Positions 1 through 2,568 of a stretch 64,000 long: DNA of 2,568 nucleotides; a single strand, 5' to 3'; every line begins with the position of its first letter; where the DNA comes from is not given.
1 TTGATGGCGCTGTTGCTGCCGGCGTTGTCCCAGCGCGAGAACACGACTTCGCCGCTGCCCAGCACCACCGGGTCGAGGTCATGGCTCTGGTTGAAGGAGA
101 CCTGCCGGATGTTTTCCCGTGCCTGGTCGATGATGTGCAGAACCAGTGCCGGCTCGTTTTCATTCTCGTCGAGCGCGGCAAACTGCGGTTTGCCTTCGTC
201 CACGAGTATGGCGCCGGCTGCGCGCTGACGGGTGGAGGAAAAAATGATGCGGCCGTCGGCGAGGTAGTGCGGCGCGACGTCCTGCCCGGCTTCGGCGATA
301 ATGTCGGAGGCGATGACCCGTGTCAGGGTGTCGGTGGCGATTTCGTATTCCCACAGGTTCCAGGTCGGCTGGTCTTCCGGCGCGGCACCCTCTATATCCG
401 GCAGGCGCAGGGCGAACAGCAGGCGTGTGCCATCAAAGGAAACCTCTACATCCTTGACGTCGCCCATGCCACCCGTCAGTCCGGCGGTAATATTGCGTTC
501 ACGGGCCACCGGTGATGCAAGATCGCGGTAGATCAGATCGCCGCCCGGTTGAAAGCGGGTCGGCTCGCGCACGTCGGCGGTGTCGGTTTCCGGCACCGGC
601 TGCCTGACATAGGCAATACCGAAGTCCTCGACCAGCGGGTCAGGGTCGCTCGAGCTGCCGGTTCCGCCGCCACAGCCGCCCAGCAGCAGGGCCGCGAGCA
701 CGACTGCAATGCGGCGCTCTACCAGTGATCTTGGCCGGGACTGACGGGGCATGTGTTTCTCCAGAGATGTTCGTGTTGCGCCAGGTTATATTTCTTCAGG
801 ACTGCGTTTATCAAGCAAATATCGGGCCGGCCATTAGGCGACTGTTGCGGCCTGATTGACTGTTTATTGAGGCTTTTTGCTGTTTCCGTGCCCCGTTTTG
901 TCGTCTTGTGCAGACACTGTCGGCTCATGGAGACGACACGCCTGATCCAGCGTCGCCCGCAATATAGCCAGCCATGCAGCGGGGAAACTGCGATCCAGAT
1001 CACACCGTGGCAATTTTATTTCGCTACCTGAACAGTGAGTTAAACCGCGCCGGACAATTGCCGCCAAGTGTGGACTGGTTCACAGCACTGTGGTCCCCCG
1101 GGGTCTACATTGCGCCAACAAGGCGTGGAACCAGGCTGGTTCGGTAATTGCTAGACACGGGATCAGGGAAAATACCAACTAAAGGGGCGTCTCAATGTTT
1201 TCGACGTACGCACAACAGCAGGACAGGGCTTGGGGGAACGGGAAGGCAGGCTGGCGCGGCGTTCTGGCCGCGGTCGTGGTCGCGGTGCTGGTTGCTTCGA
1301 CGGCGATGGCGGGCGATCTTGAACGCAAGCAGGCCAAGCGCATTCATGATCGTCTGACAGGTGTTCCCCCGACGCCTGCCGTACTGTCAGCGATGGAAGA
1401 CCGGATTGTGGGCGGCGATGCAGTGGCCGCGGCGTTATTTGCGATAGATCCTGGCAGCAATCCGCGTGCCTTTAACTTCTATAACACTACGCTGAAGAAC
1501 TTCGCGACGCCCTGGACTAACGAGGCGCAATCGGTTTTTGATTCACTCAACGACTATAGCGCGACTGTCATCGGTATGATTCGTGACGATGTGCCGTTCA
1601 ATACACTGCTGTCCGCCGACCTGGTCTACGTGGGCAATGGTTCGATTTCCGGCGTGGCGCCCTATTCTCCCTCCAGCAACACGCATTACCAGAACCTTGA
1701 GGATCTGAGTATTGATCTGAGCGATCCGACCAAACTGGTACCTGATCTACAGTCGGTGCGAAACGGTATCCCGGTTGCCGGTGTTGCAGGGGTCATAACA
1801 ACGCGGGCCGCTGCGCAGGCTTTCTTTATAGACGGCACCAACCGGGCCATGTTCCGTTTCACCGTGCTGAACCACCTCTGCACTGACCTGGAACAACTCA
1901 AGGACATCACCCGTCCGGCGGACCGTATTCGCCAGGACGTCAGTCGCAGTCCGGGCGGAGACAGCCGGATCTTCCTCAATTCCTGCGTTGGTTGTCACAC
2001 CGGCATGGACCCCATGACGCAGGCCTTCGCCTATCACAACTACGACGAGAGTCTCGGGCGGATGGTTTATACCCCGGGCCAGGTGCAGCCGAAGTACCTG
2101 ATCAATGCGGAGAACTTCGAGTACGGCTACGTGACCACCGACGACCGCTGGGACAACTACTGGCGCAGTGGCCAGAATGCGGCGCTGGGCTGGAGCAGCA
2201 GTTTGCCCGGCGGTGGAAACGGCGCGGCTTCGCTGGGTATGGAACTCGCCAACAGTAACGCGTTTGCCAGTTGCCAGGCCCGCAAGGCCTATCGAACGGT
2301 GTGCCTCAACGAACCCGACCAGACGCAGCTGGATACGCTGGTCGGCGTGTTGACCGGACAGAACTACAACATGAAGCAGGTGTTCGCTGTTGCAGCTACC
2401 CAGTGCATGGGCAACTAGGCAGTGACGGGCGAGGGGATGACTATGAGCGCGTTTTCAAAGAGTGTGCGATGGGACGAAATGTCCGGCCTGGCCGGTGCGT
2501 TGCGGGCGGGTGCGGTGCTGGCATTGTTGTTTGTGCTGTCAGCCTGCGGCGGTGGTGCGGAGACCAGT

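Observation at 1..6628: Four-gene, fully exported cluster of unknown function: propeller lipoprotein / DUF1588-like haem protein / di-CxxCH LamG lipoprotein / Tat DUF1501-like protein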

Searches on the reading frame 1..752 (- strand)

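Call 7: search_protein_families(library=pfam, proteins=[window:1-752:-], max_evalue=0.1)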
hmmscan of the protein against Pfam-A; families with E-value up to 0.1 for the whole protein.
window:1-752:- (250 aa): 1 family
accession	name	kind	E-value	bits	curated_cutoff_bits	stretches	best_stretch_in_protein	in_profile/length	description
PF07676.18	PD40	-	0.054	13.9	20.9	0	153-179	6-31/38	WD40-like Beta Propeller Repeat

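Call 8: search_protein_families(library=ncbifam, proteins=[window:1-752:-], max_evalue=0.1)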
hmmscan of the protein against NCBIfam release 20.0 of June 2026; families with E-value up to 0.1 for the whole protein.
window:1-752:- (250 aa): 4 families
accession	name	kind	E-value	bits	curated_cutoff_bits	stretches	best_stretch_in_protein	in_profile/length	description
NF058595.1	invert_tail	domain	0.029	14.7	37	1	7-37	50-82/113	lipo-invert putative C-terminal anchoring domain-containing protein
NF047847.2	SS_mature_LptM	equivalog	0.039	14.1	27.7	1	13-28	7-21/31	LPS translocon maturation chaperone LptM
NF040901.1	SeO3_TeO2_ExtH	equivalog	0.07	12.1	200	1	15-41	12-38/430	selenite/tellurite reduction operon rhodanese-like protein ExtH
NF037973.1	metallo_SslE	exception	0.088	10.1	3000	0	15-65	12-63/1519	lipoprotein metalloprotease SslE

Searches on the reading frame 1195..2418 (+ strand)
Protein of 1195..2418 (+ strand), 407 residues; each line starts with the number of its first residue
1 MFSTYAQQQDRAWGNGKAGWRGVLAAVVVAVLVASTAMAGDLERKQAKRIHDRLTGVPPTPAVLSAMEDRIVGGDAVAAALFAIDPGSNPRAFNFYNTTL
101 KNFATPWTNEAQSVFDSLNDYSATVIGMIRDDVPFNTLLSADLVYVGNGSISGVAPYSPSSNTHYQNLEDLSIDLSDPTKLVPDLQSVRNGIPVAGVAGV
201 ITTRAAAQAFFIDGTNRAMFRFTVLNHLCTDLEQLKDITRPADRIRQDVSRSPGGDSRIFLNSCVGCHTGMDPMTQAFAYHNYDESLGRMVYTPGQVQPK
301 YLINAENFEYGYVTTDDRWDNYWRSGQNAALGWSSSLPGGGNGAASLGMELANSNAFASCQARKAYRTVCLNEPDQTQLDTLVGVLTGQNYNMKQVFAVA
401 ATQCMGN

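Call 7: search_protein_families(library=pfam, proteins=[window:1195-2418:+], max_evalue=0.1)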
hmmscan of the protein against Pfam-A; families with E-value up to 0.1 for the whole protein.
window:1195-2418:+ (407 aa): 0 families

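Call 8: search_protein_families(library=ncbifam, proteins=[window:1195-2418:+], max_evalue=0.1)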
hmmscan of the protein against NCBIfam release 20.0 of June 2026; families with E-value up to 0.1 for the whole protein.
window:1195-2418:+ (407 aa): 0 families

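Call 10: search_solved_structures(query=window:1195-2418:+, max_evalue=10, show_alignments=1)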
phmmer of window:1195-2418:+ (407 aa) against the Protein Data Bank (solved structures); distinct sequences matched with E-value up to 10: 5.
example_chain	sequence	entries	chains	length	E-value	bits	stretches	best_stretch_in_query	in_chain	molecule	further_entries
1b9f_A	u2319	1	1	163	0.41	12.7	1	100-158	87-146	PROTEIN (INTEGRASE)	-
5jl4_A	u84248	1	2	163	0.93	11.5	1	100-158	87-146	Integrase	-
1b92_A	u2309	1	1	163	1.4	10.9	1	100-158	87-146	PROTEIN (INTEGRASE)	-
1bhl_A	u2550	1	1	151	1.7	10.6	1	100-158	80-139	HIV-1 INTEGRASE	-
2iyb_E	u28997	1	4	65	2.8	9.9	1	264-284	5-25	TESTIN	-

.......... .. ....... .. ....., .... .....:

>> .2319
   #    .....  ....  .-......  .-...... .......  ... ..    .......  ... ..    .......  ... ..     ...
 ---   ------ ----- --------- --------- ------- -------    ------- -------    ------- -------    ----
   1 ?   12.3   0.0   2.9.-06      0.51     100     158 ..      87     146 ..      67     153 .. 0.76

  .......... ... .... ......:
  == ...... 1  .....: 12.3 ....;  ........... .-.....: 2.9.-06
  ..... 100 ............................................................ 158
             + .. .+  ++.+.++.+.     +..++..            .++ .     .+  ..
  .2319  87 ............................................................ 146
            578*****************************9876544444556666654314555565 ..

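Call 18: find_homologous_proteins(query=window:1195-2415:+)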
Query window:1195-2415:+ (407 aa): 8000 proteins with E <= 0.001 among 8000 candidates; the best 120 are listed.
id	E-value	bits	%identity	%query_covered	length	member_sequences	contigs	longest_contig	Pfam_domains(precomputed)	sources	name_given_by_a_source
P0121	1.4e-275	931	100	100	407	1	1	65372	-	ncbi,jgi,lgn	-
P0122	6.2e-247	837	89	100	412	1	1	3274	-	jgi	-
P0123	1.8e-222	756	82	100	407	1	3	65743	-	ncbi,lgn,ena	-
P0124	3.0e-222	756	81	100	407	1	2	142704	-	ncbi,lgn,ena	-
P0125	3.5e-221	752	80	100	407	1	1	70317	-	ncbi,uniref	ncbi:FIG01036274: hypothetical protein [hydrothermal vent metagenome]|uniref:DUF1585 domain-containi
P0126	5.3e-217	738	78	100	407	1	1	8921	-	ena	-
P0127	1.1e-215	734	77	100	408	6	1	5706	-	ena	-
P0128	7.8e-215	731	77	100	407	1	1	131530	-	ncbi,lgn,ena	-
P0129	5.9e-214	728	78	100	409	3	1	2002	-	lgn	-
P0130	5.9e-214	728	78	100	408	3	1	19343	-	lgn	-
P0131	9.7e-214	728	78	100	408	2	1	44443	-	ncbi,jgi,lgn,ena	-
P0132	2.7e-213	726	78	100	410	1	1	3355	-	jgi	-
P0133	6.6e-210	715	78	100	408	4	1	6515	-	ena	-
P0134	2.4e-209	713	78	100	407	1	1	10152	-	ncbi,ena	-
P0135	4.0e-206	703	79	96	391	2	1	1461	-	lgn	-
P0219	8.8e-156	537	63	94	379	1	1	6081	PF07624.17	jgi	-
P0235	7.2e-155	534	61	95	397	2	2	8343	PF07624.17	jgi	jgi:hypothetical protein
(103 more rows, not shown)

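Call 21: search_protein_families(library=pfam, alignment_id=A2, max_evalue=1)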
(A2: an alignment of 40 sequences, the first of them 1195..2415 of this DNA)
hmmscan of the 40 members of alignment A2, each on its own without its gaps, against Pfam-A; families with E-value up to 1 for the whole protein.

A. member 1, window:1195-2415:+ (407 aa): 1 family
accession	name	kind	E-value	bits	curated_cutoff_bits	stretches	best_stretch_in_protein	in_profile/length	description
PF07627.16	PSCyt3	-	0.19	12.4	27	1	262-285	69-90/98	Protein of unknown function (DUF1588)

B. families by the number of members that match (of 40 scanned): 7 families
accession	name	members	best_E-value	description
PF07627.16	PSCyt3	27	0.0037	Protein of unknown function (DUF1588)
PF07624.16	PSD2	10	8e-06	Protein of unknown function (DUF1585)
PF13442.11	Cytochrome_CBB3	4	0.086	Cytochrome C oxidase, cbb3-type, subunit III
PF23280.1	TPR_26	2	0.054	Fungal tetratrico peptide repeats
PF07583.16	PSCyt2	2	0.17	Protein of unknown function (DUF1549)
PF23930.1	DUF7268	1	0.084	Family of unknown function (DUF7268)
PF21159.3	FlgK_2nd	1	0.32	Flagellar hook-associated protein 1, D3 domain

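Call 28: predict_structure(alignment_id=A2)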
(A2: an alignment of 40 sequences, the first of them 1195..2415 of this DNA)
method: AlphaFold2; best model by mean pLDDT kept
length: 407 residues; sequences in the alignment: 40
mean_pLDDT: 64.2   pTM: 0.65
mean pLDDT of the five models: 64.2, 52.8, 49.0, 46.1, 43.5
residues with pLDDT >= 90: 127; 70-90: 60; 50-70: 54; < 50: 166
segments of 3 or more residues with pLDDT < 50: 1-21, 34-37, 107-114, 200-332
pLDDT, mean of each block of 10 residues (from residue 1): 31 39 53 51 91 94 97 96 96 94 62 63 91 87 89 88 88 96 85 58 40 42 46 29 25 24 25 36 42 41 32 32 38 56 61 74 88 87 94 96 82
secondary structure, 60 per line:
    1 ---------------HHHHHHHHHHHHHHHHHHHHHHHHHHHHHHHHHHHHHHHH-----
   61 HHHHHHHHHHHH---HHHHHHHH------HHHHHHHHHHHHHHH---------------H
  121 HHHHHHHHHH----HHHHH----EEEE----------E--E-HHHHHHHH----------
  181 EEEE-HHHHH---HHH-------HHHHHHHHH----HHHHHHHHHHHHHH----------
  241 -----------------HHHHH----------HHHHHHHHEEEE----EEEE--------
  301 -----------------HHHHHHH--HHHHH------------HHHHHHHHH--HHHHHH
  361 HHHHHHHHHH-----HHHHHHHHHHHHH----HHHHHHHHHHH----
elements in order: H16-55 H61-72 H76-83 H90-104 H120-130 H135-139 E144-147 H163-170 E181-184 H186-190 H204-212 H217-230 H258-262 H273-280 E281-284 E289-292 H318-324 H327-331 H344-352 H355-370 H376-388 H393-403

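Call 32: fold_search(model_id=the predicted structure, library=pdb)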
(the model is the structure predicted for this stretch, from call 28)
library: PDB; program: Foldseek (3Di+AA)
matches with E <= 10: 8; with E <= 0.001: 0
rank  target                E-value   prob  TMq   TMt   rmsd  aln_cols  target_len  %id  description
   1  3osj_C                3.5e+00  0.51  0.11  0.30   2.4        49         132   14  X-Ray Structure of Phycobilisome LCM core-membrane linker polypeptide (fragment 254-400) from Synechocystis sp. PCC 68 (released 2010-10-06)
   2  3osj_A                5.6e+00  0.10  0.10  0.28  11.8       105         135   13  X-Ray Structure of Phycobilisome LCM core-membrane linker polypeptide (fragment 254-400) from Synechocystis sp. PCC 68 (released 2010-10-06)
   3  3osj_B                7.0e+00  0.25  0.09  0.26   2.3        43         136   14  X-Ray Structure of Phycobilisome LCM core-membrane linker polypeptide (fragment 254-400) from Synechocystis sp. PCC 68 (released 2010-10-06)
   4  6kgx_b1               8.5e+00  0.04  0.09  0.11  12.9       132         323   11  Structure of the phycobilisome from the red alga Porphyridium purpureum (released 2019-12-11)
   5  2ky4_MODEL_1_A        8.9e+00  0.07  0.10  0.25  12.9       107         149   13  Solution NMR structure of the PBS linker domain of phycobilisome linker polypeptide from Anabaena sp. Northeas (released 2010-07-14)
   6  9hny_FB               9.3e+00  0.02  0.06  0.07  19.2       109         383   16  Mitoribosomal small subunit in complex with Mettl15 and Mettl17 (released 2025-03-26)
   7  6pxl_G                9.3e+00  0.01  0.06  0.06  21.3       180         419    6  3.74 Angstroms resolution structure of HlsU with an axial-channel plug (released 2020-07-29)
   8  9f63                  9.7e+00  0.01  0.10  0.10  26.8       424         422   12  Crystal structure of Saccharomyces cerevisiae pH nine-sensitive protein 1 (PNS1) (released 2024-05-15)

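Call 61: search_solved_structures(query=A2, max_evalue=10)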
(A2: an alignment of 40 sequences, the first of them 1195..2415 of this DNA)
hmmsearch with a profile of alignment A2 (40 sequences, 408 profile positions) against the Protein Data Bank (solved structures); distinct sequences matched with E-value up to 10: 6.
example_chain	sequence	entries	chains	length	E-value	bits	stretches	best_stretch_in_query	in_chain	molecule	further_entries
7z79_A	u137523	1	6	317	0.0047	18.9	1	279-381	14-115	Aminotransferase, class 4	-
9j32_A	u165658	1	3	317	0.0047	18.9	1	279-381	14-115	Aminotransferase, class 4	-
1b9f_A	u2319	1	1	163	0.49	12.2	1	97-159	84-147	PROTEIN (INTEGRASE)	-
2iyb_E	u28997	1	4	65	0.57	12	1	264-287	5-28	TESTIN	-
6qzq_A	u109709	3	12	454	1.5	10.6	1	121-237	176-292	CRISPR-associated (Cas) DxTHG family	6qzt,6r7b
6r9r_B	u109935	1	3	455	1.5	10.6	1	121-237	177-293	CRISPR-associated (Cas) DxTHG family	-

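Call 78: list_cluster_members(proteins=[window:1195-2415:+, window:2437-5001:+, window:2422-5001:+, window:5024-6625:+])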
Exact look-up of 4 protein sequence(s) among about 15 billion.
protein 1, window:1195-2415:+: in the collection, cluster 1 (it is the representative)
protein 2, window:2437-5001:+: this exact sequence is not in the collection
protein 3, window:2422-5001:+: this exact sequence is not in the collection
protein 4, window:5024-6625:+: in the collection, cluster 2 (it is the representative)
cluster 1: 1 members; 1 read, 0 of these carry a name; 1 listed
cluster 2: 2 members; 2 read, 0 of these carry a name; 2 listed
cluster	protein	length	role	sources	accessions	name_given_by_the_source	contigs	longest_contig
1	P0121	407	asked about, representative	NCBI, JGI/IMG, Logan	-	-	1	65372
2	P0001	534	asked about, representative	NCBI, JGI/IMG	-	-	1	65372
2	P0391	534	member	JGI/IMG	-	-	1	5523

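Call 87: search_protein_families(library=pfam, proteins=[P0219, P0235], max_evalue=1)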
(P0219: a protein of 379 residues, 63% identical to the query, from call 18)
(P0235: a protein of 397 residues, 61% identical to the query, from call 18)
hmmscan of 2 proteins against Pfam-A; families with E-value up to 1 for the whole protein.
P0219 (379 aa): 2 families
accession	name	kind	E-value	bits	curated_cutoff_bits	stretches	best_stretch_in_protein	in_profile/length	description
PF07624.16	PSD2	-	2.5e-05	24.4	25.8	1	310-369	6-65/74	Protein of unknown function (DUF1585)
PF07627.16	PSCyt3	-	0.058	14.1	27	1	230-255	69-92/98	Protein of unknown function (DUF1588)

P0235 (397 aa): 2 families
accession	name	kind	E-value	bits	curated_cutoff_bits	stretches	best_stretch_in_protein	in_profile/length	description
PF07624.16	PSD2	-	8e-06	25.9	25.8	1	328-385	6-63/74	Protein of unknown function (DUF1585)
PF07627.16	PSCyt3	-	0.072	13.8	27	1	248-268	69-89/98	Protein of unknown function (DUF1588)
